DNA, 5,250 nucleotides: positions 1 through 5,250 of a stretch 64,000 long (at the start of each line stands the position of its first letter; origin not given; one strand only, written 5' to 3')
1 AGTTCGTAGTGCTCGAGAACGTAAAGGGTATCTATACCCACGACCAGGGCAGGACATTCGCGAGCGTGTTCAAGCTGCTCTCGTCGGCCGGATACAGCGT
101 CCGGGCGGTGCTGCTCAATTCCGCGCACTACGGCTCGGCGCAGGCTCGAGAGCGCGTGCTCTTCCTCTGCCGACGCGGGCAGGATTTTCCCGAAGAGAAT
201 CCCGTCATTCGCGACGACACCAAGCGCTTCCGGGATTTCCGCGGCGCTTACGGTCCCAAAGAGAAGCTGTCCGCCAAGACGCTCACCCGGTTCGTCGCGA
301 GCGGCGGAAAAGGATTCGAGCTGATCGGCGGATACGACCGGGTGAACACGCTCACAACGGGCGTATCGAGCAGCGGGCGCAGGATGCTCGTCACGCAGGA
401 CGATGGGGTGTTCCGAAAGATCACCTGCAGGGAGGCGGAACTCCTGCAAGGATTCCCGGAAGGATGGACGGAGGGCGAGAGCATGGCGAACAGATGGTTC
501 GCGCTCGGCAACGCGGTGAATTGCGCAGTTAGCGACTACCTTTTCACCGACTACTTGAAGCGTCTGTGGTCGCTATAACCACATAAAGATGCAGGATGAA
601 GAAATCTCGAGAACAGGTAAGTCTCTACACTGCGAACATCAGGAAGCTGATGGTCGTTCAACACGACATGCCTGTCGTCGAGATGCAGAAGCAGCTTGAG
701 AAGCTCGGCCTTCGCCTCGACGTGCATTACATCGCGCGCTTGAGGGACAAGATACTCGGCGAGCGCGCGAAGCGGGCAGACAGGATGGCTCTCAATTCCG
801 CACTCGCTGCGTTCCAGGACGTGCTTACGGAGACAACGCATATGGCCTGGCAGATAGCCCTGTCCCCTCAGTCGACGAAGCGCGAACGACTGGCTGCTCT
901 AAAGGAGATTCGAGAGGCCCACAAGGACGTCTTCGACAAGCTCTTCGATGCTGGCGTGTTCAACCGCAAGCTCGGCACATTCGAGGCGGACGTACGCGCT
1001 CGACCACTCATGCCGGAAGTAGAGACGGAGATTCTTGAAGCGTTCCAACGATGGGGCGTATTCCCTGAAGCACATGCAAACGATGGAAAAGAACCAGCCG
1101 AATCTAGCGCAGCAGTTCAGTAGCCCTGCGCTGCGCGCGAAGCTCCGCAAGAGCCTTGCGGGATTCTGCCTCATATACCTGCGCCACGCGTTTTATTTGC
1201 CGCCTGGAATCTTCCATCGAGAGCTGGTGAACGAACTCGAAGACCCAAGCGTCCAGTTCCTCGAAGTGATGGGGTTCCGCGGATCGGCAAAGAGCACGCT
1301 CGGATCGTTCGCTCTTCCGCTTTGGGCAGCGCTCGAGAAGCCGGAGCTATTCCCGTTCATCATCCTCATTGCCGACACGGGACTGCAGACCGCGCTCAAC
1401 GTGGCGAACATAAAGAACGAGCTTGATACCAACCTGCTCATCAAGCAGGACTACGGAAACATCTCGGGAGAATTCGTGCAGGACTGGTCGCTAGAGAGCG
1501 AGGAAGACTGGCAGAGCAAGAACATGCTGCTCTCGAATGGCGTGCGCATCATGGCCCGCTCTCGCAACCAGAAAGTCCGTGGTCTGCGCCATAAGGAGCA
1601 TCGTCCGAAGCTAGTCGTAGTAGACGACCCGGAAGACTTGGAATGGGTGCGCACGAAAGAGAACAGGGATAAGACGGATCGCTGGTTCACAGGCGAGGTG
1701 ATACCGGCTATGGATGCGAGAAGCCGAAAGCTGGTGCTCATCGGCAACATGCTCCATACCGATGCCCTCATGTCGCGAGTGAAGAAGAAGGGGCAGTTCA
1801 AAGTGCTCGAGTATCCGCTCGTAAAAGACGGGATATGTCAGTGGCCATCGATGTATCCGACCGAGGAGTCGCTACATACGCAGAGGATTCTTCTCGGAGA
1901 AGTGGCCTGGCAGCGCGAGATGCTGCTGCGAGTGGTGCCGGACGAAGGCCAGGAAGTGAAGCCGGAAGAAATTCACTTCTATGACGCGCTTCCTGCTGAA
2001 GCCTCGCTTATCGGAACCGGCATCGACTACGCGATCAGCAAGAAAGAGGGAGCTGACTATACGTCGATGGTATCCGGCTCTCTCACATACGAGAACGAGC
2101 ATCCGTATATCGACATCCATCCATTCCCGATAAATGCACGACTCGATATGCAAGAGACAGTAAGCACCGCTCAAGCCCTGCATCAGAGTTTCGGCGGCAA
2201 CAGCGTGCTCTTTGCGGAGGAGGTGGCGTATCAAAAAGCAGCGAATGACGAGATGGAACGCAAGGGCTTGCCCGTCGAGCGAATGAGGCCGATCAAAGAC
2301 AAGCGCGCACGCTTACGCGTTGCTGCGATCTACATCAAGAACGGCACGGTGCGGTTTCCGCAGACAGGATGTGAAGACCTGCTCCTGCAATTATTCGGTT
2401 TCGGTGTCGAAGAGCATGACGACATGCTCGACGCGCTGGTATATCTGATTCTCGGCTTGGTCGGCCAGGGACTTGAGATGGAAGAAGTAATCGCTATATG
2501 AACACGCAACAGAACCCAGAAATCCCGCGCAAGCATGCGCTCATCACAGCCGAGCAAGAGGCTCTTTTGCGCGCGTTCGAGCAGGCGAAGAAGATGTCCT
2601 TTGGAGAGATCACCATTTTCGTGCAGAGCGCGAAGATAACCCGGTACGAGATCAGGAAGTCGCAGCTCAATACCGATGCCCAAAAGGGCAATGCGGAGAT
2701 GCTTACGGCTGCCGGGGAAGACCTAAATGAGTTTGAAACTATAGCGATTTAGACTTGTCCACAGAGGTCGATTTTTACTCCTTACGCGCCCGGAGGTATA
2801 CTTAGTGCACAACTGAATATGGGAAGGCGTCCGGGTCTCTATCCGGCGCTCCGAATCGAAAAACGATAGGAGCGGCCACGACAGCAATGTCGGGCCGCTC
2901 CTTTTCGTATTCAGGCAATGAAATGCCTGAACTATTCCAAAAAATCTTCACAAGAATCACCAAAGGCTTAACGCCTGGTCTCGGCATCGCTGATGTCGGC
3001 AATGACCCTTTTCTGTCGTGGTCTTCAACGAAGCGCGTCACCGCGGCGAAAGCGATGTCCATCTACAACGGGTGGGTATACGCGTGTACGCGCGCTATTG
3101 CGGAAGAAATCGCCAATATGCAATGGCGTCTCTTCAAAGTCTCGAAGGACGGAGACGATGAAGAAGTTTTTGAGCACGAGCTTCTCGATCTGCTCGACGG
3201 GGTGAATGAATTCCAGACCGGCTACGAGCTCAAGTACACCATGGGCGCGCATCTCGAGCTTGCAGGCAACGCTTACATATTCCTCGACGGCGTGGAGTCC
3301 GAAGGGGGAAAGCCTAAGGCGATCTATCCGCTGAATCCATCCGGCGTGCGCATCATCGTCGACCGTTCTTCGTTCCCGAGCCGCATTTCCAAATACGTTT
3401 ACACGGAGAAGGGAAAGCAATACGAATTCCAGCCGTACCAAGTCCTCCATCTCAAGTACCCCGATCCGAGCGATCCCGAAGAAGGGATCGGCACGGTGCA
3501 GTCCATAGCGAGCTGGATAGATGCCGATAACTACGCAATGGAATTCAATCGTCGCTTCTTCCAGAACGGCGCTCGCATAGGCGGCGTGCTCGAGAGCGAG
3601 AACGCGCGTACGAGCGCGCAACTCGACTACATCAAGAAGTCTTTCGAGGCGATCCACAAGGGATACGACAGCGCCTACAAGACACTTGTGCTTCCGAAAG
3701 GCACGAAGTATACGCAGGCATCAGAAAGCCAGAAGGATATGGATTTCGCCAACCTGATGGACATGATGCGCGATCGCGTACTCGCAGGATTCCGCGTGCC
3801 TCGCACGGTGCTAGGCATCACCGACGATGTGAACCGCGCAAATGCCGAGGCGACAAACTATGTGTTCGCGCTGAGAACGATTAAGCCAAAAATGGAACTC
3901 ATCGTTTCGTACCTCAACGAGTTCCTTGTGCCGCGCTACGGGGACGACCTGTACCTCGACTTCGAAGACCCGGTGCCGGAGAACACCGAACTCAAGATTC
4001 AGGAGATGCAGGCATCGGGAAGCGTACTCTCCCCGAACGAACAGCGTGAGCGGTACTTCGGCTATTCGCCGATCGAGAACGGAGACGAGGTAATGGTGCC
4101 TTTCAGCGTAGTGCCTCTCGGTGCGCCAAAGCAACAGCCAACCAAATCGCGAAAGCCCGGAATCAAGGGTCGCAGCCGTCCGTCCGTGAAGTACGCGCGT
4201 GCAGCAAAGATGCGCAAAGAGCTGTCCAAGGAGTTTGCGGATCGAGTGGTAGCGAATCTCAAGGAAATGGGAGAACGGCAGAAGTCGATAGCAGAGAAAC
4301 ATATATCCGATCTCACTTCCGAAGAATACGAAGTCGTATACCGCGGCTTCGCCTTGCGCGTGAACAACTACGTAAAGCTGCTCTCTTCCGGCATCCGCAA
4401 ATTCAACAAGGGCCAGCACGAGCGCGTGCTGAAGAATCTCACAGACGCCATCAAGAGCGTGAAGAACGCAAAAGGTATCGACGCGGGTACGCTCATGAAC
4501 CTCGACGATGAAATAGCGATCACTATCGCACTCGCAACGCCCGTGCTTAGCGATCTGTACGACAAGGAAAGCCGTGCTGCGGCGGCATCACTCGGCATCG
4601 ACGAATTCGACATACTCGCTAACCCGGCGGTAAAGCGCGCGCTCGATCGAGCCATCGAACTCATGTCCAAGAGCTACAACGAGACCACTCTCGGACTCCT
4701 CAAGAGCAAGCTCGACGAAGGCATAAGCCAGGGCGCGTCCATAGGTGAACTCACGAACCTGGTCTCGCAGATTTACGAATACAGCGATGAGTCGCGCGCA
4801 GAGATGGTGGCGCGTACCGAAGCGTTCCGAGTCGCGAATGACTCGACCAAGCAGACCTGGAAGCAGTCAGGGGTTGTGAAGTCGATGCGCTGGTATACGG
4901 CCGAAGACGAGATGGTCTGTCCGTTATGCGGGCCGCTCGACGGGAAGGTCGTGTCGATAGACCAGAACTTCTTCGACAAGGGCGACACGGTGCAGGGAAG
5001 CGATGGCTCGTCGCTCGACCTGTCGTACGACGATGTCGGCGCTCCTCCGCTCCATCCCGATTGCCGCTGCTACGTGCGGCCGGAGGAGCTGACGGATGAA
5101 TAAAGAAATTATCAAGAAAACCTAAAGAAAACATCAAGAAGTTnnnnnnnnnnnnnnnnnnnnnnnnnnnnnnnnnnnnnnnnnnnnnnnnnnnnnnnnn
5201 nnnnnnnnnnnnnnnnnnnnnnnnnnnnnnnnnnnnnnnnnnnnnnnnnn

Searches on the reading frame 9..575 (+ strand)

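Call 25: search_protein_families(library=phrogs, proteins=[window:9-575:+], max_evalue=0.001)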
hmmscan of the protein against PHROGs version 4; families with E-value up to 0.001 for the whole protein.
window:9-575:+ (189 aa): 6 families
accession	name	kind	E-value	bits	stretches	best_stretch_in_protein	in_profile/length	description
phrog_116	-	other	5.9e-29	101.9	1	1-186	318-493/779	DNA methyltransferase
phrog_16528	-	other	2.4e-10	41.4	1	113-179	148-214/236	DNA methyltransferase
phrog_363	-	other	1.3e-09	38.7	1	2-182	162-312/327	DNA methyltransferase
phrog_36001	-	unknown function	5.4e-07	29.2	1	3-56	509-562/715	-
phrog_26324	-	other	0.00021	22.4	1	87-154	106-166/210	DNA methyltransferase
phrog_16427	-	other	0.00039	21.2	1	121-174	102-160/235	DNA methyltransferase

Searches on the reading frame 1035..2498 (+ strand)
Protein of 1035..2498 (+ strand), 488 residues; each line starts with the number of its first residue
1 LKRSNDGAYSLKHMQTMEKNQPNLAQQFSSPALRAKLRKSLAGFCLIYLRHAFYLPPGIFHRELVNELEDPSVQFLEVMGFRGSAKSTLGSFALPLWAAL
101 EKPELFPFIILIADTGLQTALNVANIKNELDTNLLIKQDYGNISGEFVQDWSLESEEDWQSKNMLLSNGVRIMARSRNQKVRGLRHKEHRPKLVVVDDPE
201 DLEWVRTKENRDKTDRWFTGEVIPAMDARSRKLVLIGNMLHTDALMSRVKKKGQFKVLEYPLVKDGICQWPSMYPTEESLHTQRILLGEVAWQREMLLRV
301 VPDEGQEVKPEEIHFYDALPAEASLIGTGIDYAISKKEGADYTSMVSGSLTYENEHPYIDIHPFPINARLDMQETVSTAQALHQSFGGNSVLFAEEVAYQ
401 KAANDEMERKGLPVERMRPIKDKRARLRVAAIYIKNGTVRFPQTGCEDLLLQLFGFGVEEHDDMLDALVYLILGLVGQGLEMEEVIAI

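Call 25: search_protein_families(library=phrogs, proteins=[window:1035-2498:+], max_evalue=0.001)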
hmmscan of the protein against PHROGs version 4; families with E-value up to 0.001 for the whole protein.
window:1035-2498:+ (488 aa): 4 families
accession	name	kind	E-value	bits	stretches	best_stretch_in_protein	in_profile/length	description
phrog_38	-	head and packaging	1.5e-59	203.4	1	25-479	266-707/760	terminase large subunit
phrog_5573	-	head and packaging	4.4e-10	40.4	1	250-472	7-231/250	terminase large subunit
phrog_14112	-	unknown function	5.3e-10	40.2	1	74-222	103-243/247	-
phrog_979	-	head and packaging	2.8e-05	24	1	398-472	516-596/642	terminase large subunit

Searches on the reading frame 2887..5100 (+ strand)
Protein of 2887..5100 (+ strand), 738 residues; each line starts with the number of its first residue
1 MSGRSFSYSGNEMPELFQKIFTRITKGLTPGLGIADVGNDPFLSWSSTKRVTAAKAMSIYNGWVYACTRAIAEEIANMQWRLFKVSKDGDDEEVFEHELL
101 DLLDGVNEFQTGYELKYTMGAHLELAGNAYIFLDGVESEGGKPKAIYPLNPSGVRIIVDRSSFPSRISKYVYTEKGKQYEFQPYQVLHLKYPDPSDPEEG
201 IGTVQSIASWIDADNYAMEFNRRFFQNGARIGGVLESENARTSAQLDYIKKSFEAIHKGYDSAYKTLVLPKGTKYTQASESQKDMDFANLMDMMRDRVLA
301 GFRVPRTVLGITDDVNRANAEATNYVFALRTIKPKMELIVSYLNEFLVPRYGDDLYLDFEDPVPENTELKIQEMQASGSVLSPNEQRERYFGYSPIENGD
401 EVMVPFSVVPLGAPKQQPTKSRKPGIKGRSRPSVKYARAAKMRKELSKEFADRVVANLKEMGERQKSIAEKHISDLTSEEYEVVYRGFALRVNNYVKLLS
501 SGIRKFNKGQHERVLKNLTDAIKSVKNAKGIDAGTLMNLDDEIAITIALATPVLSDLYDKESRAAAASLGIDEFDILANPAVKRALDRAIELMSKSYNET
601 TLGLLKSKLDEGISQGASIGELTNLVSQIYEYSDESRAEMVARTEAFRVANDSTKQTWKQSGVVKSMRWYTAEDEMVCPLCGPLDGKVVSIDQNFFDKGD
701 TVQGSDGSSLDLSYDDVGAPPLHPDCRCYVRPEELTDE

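Call 25: search_protein_families(library=phrogs, proteins=[window:2887-5100:+], max_evalue=0.001)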
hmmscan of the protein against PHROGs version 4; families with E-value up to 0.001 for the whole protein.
window:2887-5100:+ (738 aa): 24 families
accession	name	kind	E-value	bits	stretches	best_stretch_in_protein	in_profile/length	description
phrog_2662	-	head and packaging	3.3e-113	380.7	1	48-733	54-708/717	portal protein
phrog_12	-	head and packaging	1.2e-73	250.2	1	13-589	43-582/646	portal protein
phrog_115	-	head and packaging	1.1e-19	72.1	1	605-733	210-317/665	minor head protein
phrog_5929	-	head and packaging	5.3e-18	66.2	1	218-415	5-206/228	portal protein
phrog_2468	-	head and packaging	4.5e-17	63.5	1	493-732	37-271/303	head morphogenesis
phrog_6577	-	unknown function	8.3e-17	61.8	1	556-733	71-229/1066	-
phrog_595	-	head and packaging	3.9e-16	60.5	1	593-732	174-296/513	head maturation protease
phrog_4728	-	head and packaging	1e-14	55.2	1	607-732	190-298/591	head morphogenesis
phrog_3517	-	head and packaging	3.2e-11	44.2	1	626-733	223-328/371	head morphogenesis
phrog_68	-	head and packaging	7.9e-11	42.2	1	168-341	139-322/344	portal protein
phrog_19443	-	head and packaging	9.6e-11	41.8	1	453-732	27-283/579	minor head protein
phrog_2271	-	head and packaging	6.1e-10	38.5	1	60-404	51-394/859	portal protein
phrog_24918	-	head and packaging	2.1e-09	38.2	1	661-732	180-240/250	head morphogenesis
phrog_324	-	head and packaging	1.5e-08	35.2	1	444-732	83-316/624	head morphogenesis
phrog_15127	-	head and packaging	2.1e-08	34.2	1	596-709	124-235/602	head protein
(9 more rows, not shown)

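Call 26: search_protein_families(library=pfam, proteins=[window:2887-5100:+], max_evalue=0.001)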
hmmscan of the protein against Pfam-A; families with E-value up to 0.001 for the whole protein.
window:2887-5100:+ (738 aa): 2 families
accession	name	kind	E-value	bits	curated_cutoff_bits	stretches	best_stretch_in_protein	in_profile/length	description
PF04860.17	Phage_portal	-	1.2e-62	212.4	39.1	1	64-389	3-319/321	Phage portal protein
PF04233.19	Phage_Mu_F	-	1.8e-15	58.1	29.6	1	606-730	4-111/112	Phage Mu protein F like protein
